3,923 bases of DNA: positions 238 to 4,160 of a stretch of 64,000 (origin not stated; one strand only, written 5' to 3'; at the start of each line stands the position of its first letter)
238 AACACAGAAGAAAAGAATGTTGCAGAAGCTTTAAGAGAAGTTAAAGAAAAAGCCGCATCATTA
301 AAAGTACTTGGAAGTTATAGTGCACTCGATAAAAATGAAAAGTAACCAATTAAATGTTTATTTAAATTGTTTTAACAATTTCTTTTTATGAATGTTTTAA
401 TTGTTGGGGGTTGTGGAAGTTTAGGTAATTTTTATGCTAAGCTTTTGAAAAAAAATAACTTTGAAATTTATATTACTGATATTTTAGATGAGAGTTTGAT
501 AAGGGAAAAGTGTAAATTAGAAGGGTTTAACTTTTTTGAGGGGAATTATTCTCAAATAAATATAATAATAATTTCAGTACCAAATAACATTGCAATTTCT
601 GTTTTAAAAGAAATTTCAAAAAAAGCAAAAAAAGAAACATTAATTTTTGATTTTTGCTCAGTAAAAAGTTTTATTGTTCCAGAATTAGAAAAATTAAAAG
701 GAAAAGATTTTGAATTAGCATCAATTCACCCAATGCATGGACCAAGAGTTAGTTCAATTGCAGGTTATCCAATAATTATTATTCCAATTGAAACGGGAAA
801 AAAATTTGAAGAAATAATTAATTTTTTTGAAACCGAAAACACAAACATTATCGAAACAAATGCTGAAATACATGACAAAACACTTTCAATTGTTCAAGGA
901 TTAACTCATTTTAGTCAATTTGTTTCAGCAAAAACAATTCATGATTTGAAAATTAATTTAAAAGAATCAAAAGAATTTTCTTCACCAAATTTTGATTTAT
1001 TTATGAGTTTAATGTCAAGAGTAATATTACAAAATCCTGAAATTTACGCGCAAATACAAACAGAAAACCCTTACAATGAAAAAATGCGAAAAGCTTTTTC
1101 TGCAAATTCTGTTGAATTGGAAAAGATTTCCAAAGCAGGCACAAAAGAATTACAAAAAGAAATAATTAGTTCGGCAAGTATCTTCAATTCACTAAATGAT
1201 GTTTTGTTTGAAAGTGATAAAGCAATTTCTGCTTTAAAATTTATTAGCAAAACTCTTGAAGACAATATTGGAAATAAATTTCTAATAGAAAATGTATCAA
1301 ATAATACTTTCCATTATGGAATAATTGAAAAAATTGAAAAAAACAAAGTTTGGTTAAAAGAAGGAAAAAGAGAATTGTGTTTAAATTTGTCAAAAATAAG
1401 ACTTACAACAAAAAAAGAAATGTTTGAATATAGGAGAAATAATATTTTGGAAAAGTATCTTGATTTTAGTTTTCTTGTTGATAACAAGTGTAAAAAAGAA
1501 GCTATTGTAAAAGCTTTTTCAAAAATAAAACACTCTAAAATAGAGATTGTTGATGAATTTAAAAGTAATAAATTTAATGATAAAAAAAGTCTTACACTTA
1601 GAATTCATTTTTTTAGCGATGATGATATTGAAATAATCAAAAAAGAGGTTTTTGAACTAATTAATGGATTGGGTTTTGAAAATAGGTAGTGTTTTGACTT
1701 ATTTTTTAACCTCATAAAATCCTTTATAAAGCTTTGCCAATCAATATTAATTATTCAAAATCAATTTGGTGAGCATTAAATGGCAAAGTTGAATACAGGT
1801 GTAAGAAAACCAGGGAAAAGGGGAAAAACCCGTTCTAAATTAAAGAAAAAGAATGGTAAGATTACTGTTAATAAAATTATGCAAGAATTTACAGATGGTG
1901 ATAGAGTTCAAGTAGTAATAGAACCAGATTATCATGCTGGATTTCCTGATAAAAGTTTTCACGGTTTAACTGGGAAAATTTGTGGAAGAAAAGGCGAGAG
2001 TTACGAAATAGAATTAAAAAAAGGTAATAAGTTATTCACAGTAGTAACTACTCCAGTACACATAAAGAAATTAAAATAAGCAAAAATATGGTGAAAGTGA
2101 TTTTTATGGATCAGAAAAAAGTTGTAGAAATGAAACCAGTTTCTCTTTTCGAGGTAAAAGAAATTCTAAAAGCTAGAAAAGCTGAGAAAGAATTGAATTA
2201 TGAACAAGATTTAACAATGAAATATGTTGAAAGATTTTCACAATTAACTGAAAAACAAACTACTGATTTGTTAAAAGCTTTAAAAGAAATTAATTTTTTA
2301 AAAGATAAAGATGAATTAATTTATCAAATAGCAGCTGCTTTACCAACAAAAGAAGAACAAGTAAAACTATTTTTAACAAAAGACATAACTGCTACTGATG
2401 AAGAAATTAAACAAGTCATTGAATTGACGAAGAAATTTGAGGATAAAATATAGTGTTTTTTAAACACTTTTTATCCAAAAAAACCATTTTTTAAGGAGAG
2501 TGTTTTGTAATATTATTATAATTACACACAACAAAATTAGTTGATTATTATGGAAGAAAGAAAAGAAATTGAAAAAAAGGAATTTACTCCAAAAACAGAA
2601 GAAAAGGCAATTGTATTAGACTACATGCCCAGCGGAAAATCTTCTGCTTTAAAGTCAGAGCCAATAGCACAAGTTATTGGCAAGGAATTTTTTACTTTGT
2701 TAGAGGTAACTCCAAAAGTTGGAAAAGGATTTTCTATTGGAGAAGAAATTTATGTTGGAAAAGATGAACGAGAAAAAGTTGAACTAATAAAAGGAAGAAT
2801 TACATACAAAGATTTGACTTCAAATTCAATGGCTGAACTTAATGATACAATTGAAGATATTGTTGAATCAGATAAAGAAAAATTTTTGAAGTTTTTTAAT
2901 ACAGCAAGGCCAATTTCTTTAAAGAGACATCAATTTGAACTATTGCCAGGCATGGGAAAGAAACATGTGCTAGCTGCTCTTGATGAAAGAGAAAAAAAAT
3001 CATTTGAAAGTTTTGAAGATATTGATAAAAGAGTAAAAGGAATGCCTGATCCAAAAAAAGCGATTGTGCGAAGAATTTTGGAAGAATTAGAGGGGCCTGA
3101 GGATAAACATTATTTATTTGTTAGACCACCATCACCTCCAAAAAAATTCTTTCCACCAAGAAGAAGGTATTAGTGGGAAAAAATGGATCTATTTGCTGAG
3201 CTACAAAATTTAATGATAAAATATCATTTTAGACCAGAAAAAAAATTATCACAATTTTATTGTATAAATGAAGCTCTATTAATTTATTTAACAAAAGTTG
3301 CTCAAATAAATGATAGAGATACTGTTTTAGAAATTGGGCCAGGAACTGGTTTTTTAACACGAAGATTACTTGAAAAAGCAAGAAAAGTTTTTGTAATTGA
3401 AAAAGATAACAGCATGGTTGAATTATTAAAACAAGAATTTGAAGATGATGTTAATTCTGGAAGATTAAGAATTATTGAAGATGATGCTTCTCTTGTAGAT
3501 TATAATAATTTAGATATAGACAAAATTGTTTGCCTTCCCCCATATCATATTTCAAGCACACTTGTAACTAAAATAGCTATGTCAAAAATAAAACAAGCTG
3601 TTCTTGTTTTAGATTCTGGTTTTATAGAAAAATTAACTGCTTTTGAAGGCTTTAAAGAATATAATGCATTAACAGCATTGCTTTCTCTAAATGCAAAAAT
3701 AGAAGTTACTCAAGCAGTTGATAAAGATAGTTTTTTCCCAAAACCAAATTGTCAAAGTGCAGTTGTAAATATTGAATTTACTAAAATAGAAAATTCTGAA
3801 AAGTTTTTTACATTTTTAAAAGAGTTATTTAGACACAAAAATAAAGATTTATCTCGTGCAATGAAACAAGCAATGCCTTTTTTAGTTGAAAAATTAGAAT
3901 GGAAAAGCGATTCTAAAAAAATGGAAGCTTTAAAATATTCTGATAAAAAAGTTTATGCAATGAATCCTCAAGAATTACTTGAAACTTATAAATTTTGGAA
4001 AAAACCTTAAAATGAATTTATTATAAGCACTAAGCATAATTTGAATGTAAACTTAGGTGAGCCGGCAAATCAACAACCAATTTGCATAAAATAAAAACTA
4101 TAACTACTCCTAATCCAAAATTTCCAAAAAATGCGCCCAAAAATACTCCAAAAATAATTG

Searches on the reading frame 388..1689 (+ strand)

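Call 46: search_protein_families(library=pfam, proteins=[window:388-1689:+], max_evalue=0.0001)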
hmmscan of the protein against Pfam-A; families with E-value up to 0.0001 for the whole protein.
window:388-1689:+ (433 aa): 2 families
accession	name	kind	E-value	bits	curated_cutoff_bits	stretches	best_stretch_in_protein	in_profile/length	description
PF20463.3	PDH_C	-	3.7e-14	53.3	22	1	159-250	2-90/102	Prephenate dehydrogenase, dimerization domain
PF02153.23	PDH_N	-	2.1e-12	47.2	26.5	1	17-155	2-153/154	Prephenate dehydrogenase, nucleotide-binding domain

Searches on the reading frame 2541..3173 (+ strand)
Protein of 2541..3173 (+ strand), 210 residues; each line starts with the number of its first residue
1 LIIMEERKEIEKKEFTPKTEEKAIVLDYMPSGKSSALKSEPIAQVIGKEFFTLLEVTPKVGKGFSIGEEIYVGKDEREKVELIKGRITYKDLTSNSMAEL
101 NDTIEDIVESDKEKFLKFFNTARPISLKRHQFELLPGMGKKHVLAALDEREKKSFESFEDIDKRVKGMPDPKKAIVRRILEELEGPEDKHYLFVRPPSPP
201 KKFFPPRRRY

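Call 48: search_protein_families(library=pfam, proteins=[window:2541-3173:+], max_evalue=0.0001)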
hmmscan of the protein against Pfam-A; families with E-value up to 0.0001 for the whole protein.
window:2541-3173:+ (210 aa): 1 family
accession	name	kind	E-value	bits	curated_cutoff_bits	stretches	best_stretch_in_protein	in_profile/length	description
PF04919.18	DUF655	-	4.5e-59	199.9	22.2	1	20-195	2-181/181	Protein of unknown function (DUF655)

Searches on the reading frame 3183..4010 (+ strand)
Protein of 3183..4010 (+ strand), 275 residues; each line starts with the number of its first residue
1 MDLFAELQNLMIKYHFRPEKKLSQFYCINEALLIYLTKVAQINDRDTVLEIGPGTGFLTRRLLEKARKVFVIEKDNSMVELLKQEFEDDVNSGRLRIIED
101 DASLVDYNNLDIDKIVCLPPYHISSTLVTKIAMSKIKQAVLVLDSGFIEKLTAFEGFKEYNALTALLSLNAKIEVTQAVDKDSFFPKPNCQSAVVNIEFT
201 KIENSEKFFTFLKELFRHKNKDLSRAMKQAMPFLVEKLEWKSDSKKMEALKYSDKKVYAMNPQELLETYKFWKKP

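Call 48: search_protein_families(library=pfam, proteins=[window:3183-4010:+], max_evalue=0.0001)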
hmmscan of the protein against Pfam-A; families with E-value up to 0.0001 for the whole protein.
window:3183-4010:+ (275 aa): 3 families
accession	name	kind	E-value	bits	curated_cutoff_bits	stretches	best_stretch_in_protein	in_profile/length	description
PF00398.26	RrnaAD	-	1.2e-38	133.2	24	1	19-232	5-228/263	Ribosomal RNA adenine dimethylase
PF05175.20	MTS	-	1.9e-07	31.3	23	1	42-146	30-133/170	Methyltransferase small domain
PF13649.12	Methyltransf_25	-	2e-07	32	27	1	48-125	1-78/97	Methyltransferase domain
